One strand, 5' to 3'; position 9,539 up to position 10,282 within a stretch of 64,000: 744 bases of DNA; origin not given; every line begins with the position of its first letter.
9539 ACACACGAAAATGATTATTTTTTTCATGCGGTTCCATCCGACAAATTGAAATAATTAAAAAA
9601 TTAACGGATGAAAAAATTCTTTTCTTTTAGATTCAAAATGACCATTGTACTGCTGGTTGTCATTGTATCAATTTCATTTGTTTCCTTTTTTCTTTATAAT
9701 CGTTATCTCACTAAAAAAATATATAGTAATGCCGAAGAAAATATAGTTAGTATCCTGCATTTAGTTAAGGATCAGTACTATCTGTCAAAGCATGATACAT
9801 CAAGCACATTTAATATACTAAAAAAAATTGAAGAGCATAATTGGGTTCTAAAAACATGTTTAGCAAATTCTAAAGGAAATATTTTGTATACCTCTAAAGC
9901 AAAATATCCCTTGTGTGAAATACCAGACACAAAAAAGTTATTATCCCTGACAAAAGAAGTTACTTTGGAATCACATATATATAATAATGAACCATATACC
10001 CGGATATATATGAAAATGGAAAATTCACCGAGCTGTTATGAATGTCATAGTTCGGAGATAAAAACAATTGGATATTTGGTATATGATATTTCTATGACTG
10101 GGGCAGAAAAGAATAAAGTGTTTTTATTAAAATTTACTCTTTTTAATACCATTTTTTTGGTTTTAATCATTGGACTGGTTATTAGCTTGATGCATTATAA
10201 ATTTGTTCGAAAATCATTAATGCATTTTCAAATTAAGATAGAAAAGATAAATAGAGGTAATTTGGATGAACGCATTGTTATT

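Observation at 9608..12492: Island-encoded redox-sensing circuit: histidine kinase with a periplasmic CXXCH motif coupled to a sigma54 enhancer-binding response regulator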

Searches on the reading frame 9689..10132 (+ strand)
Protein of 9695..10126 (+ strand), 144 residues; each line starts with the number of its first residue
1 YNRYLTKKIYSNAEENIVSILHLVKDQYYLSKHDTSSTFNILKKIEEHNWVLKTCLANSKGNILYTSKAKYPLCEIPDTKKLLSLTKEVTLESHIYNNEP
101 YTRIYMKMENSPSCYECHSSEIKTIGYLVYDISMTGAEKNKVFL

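Call 5: search_protein_families(library=pfam, proteins=[window:9695-10126:+], max_evalue=10)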
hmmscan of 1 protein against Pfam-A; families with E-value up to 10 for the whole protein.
seq(144 aa): 2 families
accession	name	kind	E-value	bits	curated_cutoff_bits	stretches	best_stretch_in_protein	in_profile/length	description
PF11845.13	Tll0287-like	-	0.043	14.7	24.1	1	92-121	86-111/144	Tll0287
PF24520.1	ARM_KNTC1_1st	-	0.05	13.9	27.3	1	31-63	46-82/246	KNTC1 first ARM-repeats domain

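Call 15: search_solved_structures(query=A2, max_evalue=10, show_alignments=3)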
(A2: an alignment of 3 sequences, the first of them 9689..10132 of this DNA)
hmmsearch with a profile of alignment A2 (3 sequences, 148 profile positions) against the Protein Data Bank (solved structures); distinct sequences matched with E-value up to 10: 5.
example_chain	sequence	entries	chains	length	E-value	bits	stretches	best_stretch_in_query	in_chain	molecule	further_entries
9l08_A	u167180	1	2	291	0.011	19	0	114-142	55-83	Covalently Connected Cytochrome c555 trimer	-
1ks6_A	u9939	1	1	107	0.46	13.7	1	88-146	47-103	TRANSFORMING GROWTH FACTOR BETA TYPE II RECEPTOR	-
3zox_A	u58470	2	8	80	0.54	13.4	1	113-145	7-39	CYTOCHROME C-552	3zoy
1a56_A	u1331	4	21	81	0.55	13.4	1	113-145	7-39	FERRICYTOCHROME C-552 | FERROCYTOCHROME C-552 | CYTOCHROME C-552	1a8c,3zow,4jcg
7d7o_A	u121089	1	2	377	1.6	11.9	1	49-99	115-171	Bifunctional cystathionine gamma-lyase/homocysteine desulfhydrase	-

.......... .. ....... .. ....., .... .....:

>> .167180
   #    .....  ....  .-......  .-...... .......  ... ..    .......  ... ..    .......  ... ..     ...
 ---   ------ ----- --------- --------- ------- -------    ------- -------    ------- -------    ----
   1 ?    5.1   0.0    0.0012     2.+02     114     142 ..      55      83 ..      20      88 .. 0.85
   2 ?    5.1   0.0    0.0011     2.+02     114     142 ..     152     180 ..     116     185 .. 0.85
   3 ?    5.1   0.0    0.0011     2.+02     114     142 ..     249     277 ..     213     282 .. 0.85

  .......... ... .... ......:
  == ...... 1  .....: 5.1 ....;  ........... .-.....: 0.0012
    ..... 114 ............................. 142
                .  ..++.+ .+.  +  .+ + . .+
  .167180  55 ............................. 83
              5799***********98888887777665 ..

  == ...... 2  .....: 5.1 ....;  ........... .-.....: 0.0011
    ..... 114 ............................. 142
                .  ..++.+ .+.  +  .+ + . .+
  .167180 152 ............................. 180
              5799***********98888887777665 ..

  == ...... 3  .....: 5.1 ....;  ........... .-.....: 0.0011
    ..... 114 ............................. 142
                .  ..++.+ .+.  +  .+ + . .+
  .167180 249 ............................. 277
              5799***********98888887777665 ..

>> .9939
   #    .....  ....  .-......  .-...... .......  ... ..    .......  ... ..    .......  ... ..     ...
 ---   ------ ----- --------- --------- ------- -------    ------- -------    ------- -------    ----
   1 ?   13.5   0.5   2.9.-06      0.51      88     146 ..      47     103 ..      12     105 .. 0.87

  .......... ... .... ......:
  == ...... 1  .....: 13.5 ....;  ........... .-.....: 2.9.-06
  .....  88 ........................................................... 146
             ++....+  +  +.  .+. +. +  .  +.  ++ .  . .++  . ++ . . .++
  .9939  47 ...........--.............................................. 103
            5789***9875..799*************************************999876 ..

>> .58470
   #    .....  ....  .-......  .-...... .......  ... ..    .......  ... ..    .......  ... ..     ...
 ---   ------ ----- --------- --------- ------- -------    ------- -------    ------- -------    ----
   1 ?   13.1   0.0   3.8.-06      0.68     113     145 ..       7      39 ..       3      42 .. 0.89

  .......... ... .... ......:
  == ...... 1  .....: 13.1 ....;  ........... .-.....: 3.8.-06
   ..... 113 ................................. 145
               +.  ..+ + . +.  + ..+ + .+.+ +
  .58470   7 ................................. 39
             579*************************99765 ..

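Call 23: predict_structure(alignment_id=A2)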
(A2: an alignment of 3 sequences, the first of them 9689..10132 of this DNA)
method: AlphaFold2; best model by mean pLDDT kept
length: 148 residues; sequences in the alignment: 3
mean_pLDDT: 62.0   pTM: 0.62
mean pLDDT of the five models: 62.0, 61.5, 50.8, 47.8, 39.5
residues with pLDDT >= 90: 0; 70-90: 61; 50-70: 48; < 50: 39
segments of 3 or more residues with pLDDT < 50: 1-17, 114-126, 141-148
pLDDT, mean of each block of 10 residues (from residue 1): 41 50 68 61 70 73 68 57 77 77 78 46 53 65 41
secondary structure, 60 per line:
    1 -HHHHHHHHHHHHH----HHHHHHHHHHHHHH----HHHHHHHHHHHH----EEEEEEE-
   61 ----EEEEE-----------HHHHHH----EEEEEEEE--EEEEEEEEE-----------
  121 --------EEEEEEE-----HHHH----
elements in order: H2-14 H19-32 H37-48 E53-59 E65-69 H81-86 E91-98 E101-109 E129-135 H141-144

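Call 24: search_protein_representatives(alignment_id=A2)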
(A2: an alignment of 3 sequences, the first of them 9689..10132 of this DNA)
Query: 3 sequences, 148 profile positions. Proteins with E-value up to 0.001 (for the whole library): 31; up to 1e-10: 18; up to 1e-30: 1. The best 31 are listed.
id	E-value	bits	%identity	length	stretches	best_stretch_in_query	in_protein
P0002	4.0e-80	283.2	-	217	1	1-148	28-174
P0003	9.9e-29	116.5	-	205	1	1-146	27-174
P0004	4.0e-24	101.5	-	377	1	1-141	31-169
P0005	1.4e-23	99.8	-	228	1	2-147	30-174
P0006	5.0e-23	97.9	-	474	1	1-146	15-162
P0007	3.5e-20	88.7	-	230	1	2-146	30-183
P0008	5.3e-19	84.9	-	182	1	2-139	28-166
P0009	1.8e-18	83.2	-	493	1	1-147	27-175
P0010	1.4e-15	73.8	-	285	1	41-146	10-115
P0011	3.5e-15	72.5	-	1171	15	28-77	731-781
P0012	1.1e-14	70.9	-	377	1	2-138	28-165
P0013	1.6e-14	70.4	-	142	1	1-97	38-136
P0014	3.6e-13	66.0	-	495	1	1-146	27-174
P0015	3.9e-13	65.9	-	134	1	2-108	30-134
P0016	6.9e-12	61.8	-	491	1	1-139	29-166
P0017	1.6e-11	60.7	-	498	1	1-144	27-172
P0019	9.9e-11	58.1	-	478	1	1-136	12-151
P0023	1.1e-09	54.6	-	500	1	3-140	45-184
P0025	8.7e-09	51.7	-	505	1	4-147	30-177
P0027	7.7e-08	48.7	-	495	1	2-134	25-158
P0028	1.3e-07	47.9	-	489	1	7-143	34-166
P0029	3.2e-07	46.7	-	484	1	4-142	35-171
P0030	7.5e-07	45.5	-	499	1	2-140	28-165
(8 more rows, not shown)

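Call 28: search_protein_families(library=pfam, alignment_id=A3, max_evalue=1)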
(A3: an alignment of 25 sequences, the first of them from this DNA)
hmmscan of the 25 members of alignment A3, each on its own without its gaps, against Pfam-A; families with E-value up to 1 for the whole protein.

A. member 1, seq(148 aa): 2 families
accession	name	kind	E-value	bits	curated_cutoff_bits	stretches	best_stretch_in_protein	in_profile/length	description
PF11845.13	Tll0287-like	-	0.047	14.5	24.1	1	94-123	86-111/144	Tll0287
PF24520.1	ARM_KNTC1_1st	-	0.056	13.7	27.3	1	19-65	33-82/246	KNTC1 first ARM-repeats domain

B. families by the number of members that match (of 25 scanned): 31 families (the first 25 are shown)
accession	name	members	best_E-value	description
PF21563.3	Mcp40H-20_sensor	18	2.7e-06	Methyl-accepting chemotaxis sensory transducer, class 40H, sensor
PF02743.24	dCache_1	11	0.00019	Cache domain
PF11845.13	Tll0287-like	7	0.0096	Tll0287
PF09984.15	sCache_4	5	0.00058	Single cache domain 4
PF07627.16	PSCyt3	3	0.073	Protein of unknown function (DUF1588)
PF18719.7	ArlS_N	2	0.00029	ArlS sensor domain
PF03259.23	Robl_LC7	2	0.023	Roadblock/LC7 domain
PF14376.11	Haem_bd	2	0.048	Haem-binding domain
PF21072.3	EFR3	1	0.0027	EFR3 protein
PF22043.2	DUF6935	1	0.016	Domain of unknown function (DUF6935)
PF07906.18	Toxin_15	1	0.019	ShET2 enterotoxin, N-terminal region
PF25513.1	P2_C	1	0.021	Viral coat protein P2 C-terminal domain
PF11944.13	DUF3461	1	0.023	Protein of unknown function (DUF3461)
PF21008.3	AIF-1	1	0.031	Allograft inflammatory factor 1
PF02792.19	Mago_nashi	1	0.031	Mago nashi protein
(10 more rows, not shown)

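Call 29: search_solved_structures(query=A3, max_evalue=10, show_alignments=4)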
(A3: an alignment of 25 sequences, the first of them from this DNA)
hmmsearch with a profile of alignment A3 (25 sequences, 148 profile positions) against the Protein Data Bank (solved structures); distinct sequences matched with E-value up to 10: 31.
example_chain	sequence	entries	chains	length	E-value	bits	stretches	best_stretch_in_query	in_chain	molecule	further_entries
3b42_A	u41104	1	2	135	3.7e-05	26.6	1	34-137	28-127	Methyl-accepting chemotaxis protein, putative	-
9l08_A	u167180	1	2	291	0.01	18.7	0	102-128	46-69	Covalently Connected Cytochrome c555 trimer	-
5l0p_A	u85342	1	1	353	0.02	17.8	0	11-51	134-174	Transcription factor ETV6, Transcription factor ETV6, Transcription factor ETV6, Ferric up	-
7n2b_A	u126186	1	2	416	0.026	17.4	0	11-53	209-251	Transcription factor ETV6,Transcription factor ETV6,Transcription factor ETV6,3TEL-rigid-D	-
3b47_A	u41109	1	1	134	0.049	16.5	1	94-137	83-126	Methyl-accepting chemotaxis protein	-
1fs7_A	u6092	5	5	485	0.091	15.7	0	110-127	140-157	CYTOCHROME C NITRITE REDUCTASE | Cytochrome c-552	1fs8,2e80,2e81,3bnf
3bng_A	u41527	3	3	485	0.094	15.6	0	110-127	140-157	Cytochrome c-552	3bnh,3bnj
1fs9_A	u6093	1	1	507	0.11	15.4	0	110-127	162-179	CYTOCHROME C NITRITE REDUCTASE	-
3ubr_A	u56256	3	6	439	0.28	14.1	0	77-123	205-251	Cytochrome c-552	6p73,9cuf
3zox_A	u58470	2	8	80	0.31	13.9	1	111-140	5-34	CYTOCHROME C-552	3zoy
1a56_A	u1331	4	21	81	0.31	13.9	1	111-140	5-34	FERRICYTOCHROME C-552 | FERROCYTOCHROME C-552 | CYTOCHROME C-552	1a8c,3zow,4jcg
3r7w_B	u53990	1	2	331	0.39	13.6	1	40-74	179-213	GTP-binding protein GTR2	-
4arz_B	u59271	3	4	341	0.4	13.6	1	40-74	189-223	GTP-BINDING PROTEIN GTR2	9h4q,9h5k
6jwp_B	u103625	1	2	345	0.41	13.5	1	40-74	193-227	GTP-binding protein GTR2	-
8y6v_C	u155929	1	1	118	0.44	13.4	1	25-107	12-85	gp244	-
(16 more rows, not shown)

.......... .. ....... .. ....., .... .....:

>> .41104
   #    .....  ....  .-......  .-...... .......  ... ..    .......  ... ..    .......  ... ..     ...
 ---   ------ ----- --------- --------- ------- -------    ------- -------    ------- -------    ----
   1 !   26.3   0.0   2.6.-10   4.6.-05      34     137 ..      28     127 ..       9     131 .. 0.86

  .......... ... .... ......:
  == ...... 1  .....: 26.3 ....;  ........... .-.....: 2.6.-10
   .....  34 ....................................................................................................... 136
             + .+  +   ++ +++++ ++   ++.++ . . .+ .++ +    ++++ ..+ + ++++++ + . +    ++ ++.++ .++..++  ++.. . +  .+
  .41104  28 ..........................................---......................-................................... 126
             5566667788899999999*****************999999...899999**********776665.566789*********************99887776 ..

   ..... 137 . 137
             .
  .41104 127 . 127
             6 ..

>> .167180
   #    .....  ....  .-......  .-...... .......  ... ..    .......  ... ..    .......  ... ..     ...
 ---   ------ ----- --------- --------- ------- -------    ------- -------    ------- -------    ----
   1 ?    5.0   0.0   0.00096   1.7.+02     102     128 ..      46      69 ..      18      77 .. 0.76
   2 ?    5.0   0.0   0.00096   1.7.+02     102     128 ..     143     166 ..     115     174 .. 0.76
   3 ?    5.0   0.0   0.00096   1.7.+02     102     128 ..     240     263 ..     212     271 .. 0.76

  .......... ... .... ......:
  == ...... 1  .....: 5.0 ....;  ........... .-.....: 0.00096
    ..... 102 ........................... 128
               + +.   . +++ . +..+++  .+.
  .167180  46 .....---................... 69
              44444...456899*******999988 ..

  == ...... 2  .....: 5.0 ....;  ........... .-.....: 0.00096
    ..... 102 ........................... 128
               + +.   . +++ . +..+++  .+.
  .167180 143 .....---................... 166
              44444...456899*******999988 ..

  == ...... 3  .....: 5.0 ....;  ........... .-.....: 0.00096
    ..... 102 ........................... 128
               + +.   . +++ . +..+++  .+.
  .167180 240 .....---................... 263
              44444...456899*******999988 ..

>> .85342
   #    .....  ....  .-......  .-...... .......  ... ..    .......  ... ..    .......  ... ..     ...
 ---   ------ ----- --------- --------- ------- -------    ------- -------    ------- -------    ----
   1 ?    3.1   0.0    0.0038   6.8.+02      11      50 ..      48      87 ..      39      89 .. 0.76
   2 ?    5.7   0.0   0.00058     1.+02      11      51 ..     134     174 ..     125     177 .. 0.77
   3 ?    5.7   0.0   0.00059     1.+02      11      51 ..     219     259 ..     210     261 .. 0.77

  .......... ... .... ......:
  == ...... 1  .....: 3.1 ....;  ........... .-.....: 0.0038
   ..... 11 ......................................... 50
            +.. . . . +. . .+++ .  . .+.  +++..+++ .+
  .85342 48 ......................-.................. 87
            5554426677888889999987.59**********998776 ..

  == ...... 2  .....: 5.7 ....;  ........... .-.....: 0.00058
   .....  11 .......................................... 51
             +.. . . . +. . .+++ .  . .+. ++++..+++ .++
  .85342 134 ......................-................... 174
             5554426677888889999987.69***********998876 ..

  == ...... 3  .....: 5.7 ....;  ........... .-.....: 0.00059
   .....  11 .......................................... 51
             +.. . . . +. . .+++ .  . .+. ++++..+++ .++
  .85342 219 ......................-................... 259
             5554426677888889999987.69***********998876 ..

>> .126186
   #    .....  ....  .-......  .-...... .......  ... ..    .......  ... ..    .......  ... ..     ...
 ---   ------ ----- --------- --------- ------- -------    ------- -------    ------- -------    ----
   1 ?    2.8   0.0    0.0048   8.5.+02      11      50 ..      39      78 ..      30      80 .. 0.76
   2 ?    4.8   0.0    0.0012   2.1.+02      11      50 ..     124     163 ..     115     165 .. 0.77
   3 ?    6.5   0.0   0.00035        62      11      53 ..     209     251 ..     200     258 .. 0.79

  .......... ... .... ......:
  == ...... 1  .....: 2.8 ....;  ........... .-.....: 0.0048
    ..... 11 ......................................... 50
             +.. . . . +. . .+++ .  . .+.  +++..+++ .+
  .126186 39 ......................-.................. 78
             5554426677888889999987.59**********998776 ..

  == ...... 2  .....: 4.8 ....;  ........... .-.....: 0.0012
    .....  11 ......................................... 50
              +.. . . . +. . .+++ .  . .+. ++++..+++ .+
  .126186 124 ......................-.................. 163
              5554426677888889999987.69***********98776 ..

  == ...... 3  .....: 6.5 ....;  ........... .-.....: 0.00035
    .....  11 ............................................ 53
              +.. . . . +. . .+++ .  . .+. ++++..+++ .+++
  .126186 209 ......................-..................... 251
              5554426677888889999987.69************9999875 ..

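Call 36: predict_structure(alignment_id=A3)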
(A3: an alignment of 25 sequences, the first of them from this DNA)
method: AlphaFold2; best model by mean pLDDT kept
length: 148 residues; sequences in the alignment: 25
mean_pLDDT: 84.2   pTM: 0.77
mean pLDDT of the five models: 84.2, 82.3, 80.8, 79.5, 79.1
residues with pLDDT >= 90: 60; 70-90: 71; 50-70: 16; < 50: 1
segments of 3 or more residues with pLDDT < 50: none
pLDDT, mean of each block of 10 residues (from residue 1): 73 79 81 80 89 91 91 70 94 90 92 90 95 85 59
secondary structure, 60 per line:
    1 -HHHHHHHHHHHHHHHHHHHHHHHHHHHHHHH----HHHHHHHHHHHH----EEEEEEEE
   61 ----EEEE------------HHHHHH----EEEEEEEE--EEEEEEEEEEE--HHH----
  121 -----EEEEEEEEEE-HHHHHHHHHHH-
elements in order: H2-32 H37-48 E53-60 E65-68 H81-86 E91-98 E101-111 E126-135 H137-147

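Call 41: fold_search(model_id=the predicted structure, library=pdb)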
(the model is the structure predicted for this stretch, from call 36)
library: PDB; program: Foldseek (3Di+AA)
matches with E <= 10: 783; with E <= 0.001: 4
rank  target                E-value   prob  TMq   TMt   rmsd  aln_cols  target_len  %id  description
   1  3b42_B                1.6e-05  1.00  0.48  0.54  13.4       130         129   12  Periplasmic sensor domain of chemotaxis protein GSU0935 (released 2008-04-08)
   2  3b42_A                1.7e-05  1.00  0.46  0.53  12.8       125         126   15  Periplasmic sensor domain of chemotaxis protein GSU0935 (released 2008-04-08)
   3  9a5d_A                1.9e-04  1.00  0.72  0.19   4.3       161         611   14  Integrative model of WALK-YYCH by crosslinking MS and deep learning (released 2024-09-18)
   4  4ywz_B                3.7e-04  1.00  0.66  0.67   4.7       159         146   12  Crystal structure of the extracellular receptor domain of the essential sensor kinase WalK from Staphylococcus aureus (released 2016-03-30)
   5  7dud_A                1.1e-03  1.00  0.65  0.66   4.9       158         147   12  Crystal Structure of erWalK (released 2022-01-19)
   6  4jgo_B                1.2e-03  1.00  0.54  0.41   6.0       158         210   14  The crystal structure of sporulation kinase d sensor domain from Bacillus subtilis subsp. (released 2013-05-15)
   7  4jgq_A                1.4e-03  1.00  0.50  0.38  10.6       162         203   16  The crystal structure of sporulation kinase D mutant sensor domain, r131a, from Bacillus subtilis subsp in co-crystall (released 2013-05-15)
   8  4jgp_B                1.5e-03  1.00  0.54  0.42   6.0       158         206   14  The crystal structure of sporulation kinase D sensor domain from Bacillus subtilis subsp in complex with pyruvate at 2 (released 2013-05-15)
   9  4jgq_B                1.7e-03  1.00  0.54  0.42   6.0       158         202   14  The crystal structure of sporulation kinase D mutant sensor domain, r131a, from Bacillus subtilis subsp in co-crystall (released 2013-05-15)
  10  4ywz_A                2.0e-03  1.00  0.65  0.66   4.9       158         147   12  Crystal structure of the extracellular receptor domain of the essential sensor kinase WalK from Staphylococcus aureus (released 2016-03-30)
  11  3b47                  2.1e-03  1.00  0.42  0.51  14.9       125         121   14  Periplasmic sensor domain of chemotaxis protein GSU0582 (released 2008-04-08)
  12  4jgr_B                2.5e-03  1.00  0.54  0.42   5.9       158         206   14  The crystal structure of sporulation kinase D mutant sensor domain, R131A, from Bacillus subtilis subsp at 2.4A resolu (released 2013-05-15)
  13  4jgr_A                3.8e-03  1.00  0.57  0.44   4.7       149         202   17  The crystal structure of sporulation kinase D mutant sensor domain, R131A, from Bacillus subtilis subsp at 2.4A resolu (released 2013-05-15)
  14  5ku5_C                3.8e-03  1.00  0.51  0.51   6.8       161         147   14  Crystal Structure of CusS Sensor Domain with Silver Bound (released 2016-09-14)
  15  6e0a_B                4.9e-03  0.96  0.40  0.24  12.1       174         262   14  Crystal Structure of Helicobacter pylori TlpA Chemoreceptor Ligand Binding Domain (released 2018-09-12)
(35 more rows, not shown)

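Call 48: find_homologous_proteins(query=A3, max_evalue=0.001)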
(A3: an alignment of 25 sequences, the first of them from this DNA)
Query A3 (25 sequences) (148 aa, profile of the alignment): 3 proteins with E <= 0.001 among 982 candidates.
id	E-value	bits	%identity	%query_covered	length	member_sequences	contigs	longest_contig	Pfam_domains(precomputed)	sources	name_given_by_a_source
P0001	9.8e-45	170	61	100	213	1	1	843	-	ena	-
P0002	1.3e-42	163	61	99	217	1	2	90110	-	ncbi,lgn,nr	ncbi:MAG: hypothetical protein JXR51_01950 [Bacteroidales bacterium]|nr:hypothetical protein [Bacter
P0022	1.3e-37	147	20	95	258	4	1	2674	PF00672.31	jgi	-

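Call 49: find_encoding_contigs(protein=P0009, flank=10000, max_places=2)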
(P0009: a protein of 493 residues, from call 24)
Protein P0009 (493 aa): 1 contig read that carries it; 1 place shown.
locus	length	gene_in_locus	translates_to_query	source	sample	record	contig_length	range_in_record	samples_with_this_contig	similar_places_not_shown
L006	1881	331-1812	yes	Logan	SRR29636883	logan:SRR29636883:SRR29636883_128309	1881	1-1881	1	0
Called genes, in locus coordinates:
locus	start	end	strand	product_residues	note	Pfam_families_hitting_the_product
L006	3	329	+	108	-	?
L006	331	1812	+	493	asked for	PF00672:HAMP (weak), PF00512:HisKA, PF02518:HATPase_c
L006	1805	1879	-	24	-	?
